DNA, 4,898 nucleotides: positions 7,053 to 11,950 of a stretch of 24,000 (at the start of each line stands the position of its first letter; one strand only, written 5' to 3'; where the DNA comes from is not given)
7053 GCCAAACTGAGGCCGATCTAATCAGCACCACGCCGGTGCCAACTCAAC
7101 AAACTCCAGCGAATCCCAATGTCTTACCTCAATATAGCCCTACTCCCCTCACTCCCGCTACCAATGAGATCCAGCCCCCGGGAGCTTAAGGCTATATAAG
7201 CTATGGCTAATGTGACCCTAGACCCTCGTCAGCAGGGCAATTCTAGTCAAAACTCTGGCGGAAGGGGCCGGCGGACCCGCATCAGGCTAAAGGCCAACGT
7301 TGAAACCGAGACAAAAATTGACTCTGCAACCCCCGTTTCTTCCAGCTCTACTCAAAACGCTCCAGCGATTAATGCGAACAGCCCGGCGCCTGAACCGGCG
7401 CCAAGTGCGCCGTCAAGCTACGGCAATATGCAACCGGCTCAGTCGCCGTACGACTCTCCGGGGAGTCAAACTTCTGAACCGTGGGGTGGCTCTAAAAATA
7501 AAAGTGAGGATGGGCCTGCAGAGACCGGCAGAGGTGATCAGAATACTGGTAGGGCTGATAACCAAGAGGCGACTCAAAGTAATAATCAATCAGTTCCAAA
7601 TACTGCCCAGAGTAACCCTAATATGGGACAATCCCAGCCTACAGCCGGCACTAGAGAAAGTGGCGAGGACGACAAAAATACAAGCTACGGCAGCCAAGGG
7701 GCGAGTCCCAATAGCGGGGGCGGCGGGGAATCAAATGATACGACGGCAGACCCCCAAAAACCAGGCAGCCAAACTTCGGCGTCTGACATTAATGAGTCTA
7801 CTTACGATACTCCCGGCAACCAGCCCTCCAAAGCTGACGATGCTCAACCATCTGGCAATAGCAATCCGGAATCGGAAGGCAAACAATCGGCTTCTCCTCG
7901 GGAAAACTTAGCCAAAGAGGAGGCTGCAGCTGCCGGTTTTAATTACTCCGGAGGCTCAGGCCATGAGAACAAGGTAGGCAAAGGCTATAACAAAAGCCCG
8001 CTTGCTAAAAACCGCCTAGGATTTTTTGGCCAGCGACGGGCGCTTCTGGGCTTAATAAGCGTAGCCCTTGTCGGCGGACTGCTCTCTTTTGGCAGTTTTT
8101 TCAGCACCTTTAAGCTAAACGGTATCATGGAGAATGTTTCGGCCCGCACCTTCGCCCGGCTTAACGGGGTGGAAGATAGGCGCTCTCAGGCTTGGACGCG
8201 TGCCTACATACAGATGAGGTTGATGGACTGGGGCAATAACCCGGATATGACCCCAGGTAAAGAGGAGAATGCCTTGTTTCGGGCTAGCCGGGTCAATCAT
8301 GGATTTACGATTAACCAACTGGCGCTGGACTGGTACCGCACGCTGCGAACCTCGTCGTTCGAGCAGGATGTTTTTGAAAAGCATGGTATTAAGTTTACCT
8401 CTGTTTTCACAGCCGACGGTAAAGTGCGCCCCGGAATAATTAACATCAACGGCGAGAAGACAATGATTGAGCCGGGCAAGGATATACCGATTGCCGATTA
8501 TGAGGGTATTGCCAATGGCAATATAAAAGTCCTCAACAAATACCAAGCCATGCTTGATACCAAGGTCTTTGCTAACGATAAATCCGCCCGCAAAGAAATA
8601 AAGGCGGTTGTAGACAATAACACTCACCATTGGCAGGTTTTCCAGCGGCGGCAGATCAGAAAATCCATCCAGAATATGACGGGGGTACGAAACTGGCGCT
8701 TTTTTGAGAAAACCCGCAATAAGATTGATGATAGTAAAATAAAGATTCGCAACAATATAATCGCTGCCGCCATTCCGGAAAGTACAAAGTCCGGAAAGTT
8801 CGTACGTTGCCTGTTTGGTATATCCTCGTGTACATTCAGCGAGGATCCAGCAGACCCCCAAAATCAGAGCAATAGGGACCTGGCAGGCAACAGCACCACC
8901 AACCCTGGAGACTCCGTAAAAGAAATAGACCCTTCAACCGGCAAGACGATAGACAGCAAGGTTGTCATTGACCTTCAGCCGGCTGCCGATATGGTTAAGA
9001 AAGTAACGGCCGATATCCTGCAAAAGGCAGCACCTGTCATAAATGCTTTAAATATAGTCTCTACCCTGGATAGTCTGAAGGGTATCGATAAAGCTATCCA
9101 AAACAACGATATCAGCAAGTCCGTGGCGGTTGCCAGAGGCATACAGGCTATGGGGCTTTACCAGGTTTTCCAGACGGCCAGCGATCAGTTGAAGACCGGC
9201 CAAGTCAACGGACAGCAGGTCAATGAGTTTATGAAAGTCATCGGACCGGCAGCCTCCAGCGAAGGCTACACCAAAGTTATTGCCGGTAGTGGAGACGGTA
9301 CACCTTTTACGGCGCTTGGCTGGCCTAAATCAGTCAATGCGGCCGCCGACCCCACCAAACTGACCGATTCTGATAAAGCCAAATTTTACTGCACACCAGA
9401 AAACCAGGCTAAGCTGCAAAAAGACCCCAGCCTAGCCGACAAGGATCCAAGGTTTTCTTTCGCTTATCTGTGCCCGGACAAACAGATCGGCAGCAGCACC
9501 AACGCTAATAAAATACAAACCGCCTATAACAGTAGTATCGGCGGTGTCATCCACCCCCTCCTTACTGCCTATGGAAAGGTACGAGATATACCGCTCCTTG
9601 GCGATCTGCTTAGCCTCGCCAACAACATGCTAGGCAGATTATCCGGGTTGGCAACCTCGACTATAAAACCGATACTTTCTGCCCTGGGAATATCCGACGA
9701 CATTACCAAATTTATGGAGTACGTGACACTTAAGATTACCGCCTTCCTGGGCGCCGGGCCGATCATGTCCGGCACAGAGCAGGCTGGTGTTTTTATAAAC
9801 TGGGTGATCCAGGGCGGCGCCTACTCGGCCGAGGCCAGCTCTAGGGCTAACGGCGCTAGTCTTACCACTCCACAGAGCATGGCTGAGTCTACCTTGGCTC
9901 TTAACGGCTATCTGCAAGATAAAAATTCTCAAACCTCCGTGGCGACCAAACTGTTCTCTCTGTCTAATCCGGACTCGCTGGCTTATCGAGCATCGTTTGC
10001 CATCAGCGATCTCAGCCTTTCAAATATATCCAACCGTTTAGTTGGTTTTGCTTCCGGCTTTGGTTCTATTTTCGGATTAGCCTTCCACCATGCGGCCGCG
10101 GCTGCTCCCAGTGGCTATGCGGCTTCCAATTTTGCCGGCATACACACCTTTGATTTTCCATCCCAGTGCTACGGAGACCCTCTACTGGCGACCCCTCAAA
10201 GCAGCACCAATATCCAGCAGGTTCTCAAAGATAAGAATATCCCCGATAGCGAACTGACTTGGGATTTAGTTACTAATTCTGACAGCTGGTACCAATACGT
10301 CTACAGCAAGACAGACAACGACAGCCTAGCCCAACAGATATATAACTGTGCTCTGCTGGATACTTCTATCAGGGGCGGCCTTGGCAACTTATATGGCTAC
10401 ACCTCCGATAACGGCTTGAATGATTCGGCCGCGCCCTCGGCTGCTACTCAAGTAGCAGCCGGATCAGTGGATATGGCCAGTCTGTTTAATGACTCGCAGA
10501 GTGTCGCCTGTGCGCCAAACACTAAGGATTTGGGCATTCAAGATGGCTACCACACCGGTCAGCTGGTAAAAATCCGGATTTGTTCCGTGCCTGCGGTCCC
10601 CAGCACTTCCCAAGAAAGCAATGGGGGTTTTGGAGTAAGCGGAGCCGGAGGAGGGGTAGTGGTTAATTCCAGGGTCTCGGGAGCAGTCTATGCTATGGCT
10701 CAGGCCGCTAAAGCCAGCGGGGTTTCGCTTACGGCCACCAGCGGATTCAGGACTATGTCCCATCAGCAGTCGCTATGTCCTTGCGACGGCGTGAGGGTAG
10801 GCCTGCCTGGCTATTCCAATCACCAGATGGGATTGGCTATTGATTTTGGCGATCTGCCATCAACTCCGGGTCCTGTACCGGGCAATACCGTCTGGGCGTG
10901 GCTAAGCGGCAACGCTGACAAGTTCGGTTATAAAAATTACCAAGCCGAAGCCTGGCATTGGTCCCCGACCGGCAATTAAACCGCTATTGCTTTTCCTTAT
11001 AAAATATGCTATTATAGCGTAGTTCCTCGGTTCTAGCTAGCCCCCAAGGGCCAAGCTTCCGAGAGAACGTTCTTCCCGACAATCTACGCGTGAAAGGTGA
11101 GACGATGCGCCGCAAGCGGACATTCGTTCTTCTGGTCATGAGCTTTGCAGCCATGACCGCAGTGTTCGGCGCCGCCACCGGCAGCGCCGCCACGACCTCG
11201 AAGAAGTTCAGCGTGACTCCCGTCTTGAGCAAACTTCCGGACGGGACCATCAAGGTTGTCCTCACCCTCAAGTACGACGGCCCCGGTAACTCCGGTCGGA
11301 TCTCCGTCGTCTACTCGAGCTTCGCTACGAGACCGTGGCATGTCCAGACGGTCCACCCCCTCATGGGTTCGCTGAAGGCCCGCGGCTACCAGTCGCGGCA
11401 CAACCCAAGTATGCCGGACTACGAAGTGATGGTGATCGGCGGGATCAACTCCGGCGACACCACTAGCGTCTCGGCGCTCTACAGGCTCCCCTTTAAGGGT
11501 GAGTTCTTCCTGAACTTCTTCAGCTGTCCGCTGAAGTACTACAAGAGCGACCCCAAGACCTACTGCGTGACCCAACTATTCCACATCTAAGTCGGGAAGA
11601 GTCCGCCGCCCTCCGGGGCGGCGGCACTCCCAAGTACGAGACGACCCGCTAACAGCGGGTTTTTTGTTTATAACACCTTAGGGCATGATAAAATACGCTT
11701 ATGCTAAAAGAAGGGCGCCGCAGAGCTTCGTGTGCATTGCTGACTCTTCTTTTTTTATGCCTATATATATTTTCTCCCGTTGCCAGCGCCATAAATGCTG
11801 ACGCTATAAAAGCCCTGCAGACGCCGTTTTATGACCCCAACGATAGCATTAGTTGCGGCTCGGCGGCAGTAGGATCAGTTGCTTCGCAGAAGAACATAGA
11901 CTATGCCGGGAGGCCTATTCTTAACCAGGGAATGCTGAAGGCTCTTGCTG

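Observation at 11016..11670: Compositionally foreign high-GC cassette encoding a small secreted protein, inserted between the two T4SS cell-wall hydrolase genes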

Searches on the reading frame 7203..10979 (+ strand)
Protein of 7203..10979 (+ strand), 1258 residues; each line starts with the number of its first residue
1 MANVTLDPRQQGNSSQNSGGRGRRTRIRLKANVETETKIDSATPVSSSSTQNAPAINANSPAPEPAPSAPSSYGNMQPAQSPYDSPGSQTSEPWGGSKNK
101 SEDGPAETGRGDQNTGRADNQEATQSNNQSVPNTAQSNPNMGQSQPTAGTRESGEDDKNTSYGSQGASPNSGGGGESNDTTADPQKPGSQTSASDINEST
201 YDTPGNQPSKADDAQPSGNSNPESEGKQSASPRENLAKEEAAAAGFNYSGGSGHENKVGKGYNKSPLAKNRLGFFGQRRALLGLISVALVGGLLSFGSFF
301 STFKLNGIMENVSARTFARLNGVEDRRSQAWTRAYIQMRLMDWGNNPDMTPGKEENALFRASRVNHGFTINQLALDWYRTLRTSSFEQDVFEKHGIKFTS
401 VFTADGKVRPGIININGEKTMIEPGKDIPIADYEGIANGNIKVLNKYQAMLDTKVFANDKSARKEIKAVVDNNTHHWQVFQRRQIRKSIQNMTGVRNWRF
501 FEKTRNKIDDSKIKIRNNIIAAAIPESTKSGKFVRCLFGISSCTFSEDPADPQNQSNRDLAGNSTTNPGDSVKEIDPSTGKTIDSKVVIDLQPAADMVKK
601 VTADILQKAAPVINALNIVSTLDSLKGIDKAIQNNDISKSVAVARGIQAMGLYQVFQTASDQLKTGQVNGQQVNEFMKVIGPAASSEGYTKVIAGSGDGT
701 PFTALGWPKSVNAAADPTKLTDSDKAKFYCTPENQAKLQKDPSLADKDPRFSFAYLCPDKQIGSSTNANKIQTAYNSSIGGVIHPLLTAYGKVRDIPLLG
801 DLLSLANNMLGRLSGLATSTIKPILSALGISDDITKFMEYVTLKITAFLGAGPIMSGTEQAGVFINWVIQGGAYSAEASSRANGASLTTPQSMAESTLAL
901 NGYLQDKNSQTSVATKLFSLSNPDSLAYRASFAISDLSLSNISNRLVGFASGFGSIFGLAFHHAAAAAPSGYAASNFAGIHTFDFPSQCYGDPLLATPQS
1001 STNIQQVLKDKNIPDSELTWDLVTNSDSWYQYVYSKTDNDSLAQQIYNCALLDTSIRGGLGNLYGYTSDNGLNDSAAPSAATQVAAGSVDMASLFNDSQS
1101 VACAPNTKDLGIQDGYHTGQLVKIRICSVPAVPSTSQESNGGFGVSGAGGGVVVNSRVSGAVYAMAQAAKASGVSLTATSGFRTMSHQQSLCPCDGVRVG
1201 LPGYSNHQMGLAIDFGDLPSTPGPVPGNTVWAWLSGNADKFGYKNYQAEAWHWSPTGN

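Call 5: search_protein_families(library=pfam, proteins=[window:7203-10979:+], max_evalue=0.01)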
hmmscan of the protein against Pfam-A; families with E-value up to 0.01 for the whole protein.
window:7203-10979:+ (1258 aa): 1 family
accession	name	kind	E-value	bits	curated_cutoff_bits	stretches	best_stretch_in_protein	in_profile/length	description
PF02557.22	VanY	-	3.1e-12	46.8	25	1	1154-1254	4-128/132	D-alanyl-D-alanine carboxypeptidase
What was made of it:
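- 7203..10979 (+): Upstream flank: large T4SS-operon protein (1258 aa) with a C-terminal VanY/M15 domain (aa 1154-1254, nt about 10662-10964). It is native, not part of the insert. Pfam VanY 3.1e-12 (call 5).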

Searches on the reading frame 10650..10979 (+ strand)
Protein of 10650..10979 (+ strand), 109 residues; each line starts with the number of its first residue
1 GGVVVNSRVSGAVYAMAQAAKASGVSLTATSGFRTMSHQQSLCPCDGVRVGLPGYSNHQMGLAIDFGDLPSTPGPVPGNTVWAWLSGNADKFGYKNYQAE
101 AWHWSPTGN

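Call 75: search_protein_families(library=ncbifam, proteins=[window:10650-10979:+], max_evalue=0.1)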
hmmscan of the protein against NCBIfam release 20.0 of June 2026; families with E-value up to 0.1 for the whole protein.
window:10650-10979:+ (109 aa): 5 families
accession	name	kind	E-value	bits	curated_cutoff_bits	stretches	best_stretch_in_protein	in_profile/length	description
NF000473.1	vanY_BG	exception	1.1e-08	34.8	400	2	50-95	192-229/274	VanY-B/VanY-G family D-Ala-D-Ala carboxypeptidase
NF000472.1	vanY_AFMPt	exception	3.9e-06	26.2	425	1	7-94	100-186/283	VanY-A/VanY-F/VanY-M family D-Ala-D-Ala carboxypeptidase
NF041194.1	LD_carboxy_LdcB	exception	0.0002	21.4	275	1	14-94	43-131/180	LD-carboxypeptidase LdcB/DacB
NF000380.1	vanXY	equivalog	0.0016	18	250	1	50-67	85-102/179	D,D-carboxypeptidase/D,D-dipeptidase VanXY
NF000149.1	vanXY_G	exception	0.097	11.8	500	0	49-67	98-116/254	D-Ala-D-Ala dipeptidase/D-Ala-D-Ala carboxypeptidase VanXY-G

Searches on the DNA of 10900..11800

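Call 33: search_rna_families(source=window, start=10900, end=11800, threshold=evalue, max_evalue=1)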
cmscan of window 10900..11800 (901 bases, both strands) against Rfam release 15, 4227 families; matches with E-value up to 1: 2.
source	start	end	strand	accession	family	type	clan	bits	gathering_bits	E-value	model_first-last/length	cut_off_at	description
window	11605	11665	+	RF01394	isrK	Gene; sRNA;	-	20.1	50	0.07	1-77/77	no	isrK Hfq binding RNA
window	11600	11627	+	RF00126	ryfA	Gene; sRNA;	-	17.2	80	0.062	267-294/296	no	ryfA RNA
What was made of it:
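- Tried and rejected: RNA families: Rfam on 10900-11800 gave only sub-threshold sRNA matches lying on the terminator hairpins (call 33).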
